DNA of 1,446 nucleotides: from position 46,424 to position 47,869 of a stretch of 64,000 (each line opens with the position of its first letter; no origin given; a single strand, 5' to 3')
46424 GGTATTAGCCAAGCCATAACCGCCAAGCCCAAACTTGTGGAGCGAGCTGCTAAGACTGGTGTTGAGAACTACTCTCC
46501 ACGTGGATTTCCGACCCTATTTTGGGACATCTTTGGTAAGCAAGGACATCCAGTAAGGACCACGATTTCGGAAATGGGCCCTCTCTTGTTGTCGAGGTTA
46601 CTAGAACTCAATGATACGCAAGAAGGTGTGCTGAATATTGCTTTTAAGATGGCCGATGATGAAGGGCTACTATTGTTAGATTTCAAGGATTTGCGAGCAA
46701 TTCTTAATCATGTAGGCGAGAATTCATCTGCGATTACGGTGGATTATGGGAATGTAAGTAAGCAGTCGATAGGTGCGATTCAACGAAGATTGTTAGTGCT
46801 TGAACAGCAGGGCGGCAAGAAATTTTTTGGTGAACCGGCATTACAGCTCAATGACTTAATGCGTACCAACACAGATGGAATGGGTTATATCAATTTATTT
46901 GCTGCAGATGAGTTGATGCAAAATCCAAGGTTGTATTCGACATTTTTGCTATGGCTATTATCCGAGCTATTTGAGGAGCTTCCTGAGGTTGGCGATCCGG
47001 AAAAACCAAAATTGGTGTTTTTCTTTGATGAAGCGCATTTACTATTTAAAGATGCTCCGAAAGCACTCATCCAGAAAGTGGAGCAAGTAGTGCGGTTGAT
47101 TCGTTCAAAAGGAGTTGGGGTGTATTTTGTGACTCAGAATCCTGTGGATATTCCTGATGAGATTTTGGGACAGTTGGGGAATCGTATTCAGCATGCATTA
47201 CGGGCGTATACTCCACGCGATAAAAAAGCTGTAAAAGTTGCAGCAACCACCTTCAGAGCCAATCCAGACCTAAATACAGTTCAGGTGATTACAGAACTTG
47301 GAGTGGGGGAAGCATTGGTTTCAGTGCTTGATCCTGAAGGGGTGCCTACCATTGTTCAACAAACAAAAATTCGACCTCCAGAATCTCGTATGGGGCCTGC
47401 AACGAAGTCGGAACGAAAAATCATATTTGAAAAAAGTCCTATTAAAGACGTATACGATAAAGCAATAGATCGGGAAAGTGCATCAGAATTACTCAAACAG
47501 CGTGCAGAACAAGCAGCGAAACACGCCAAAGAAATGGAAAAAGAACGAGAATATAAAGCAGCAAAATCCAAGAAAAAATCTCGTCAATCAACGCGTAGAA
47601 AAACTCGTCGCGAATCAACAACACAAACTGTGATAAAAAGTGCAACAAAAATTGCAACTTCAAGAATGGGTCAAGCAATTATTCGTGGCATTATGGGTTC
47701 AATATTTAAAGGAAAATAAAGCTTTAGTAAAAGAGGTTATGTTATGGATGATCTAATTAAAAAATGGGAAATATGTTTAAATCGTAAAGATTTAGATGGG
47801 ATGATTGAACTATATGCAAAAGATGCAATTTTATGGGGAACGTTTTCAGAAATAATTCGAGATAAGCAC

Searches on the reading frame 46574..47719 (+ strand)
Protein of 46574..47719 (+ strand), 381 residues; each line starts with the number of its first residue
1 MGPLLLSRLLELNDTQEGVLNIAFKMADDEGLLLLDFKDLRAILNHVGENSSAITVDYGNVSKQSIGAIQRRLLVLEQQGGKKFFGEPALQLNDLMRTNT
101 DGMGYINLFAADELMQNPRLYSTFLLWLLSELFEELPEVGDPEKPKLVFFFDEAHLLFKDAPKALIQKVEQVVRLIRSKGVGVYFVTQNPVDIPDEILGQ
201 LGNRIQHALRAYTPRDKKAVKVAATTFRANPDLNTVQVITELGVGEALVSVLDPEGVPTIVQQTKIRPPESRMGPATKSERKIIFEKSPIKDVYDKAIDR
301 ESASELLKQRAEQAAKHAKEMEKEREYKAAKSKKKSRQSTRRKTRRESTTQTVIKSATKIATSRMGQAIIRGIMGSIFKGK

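Call 27: search_protein_families(library=ncbifam, proteins=[window:46574-47719:+], max_evalue=0.00001)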
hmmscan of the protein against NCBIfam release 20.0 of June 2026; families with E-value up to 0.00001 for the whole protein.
window:46574-47719:+ (381 aa): 3 families
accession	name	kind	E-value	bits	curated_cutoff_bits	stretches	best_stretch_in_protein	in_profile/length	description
NF053655.1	CedD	equivalog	3.5e-12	45.7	600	1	9-250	299-513/527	DNA-translocating ATPase CedD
NF040937.1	HerA_Thermprot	equivalog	4.7e-07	28.6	800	1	147-262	351-460/487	DNA double-strand break repair helicase HerA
NF045975.1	VirB4_plasma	equivalog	2e-06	25.8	590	1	93-192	704-806/894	Mbov_0397 family ICE element conjugal transfer ATPase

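Call 96: search_protein_families(library=pfam, proteins=[window:46574-47719:+], max_evalue=0.00001)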
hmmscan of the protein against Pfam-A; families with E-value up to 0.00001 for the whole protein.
window:46574-47719:+ (381 aa): 1 family
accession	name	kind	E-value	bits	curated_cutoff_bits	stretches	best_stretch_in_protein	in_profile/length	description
PF05872.18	HerA_C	-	2e-177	591.3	22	1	1-377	113-497/502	Helicase HerA-like C-terminal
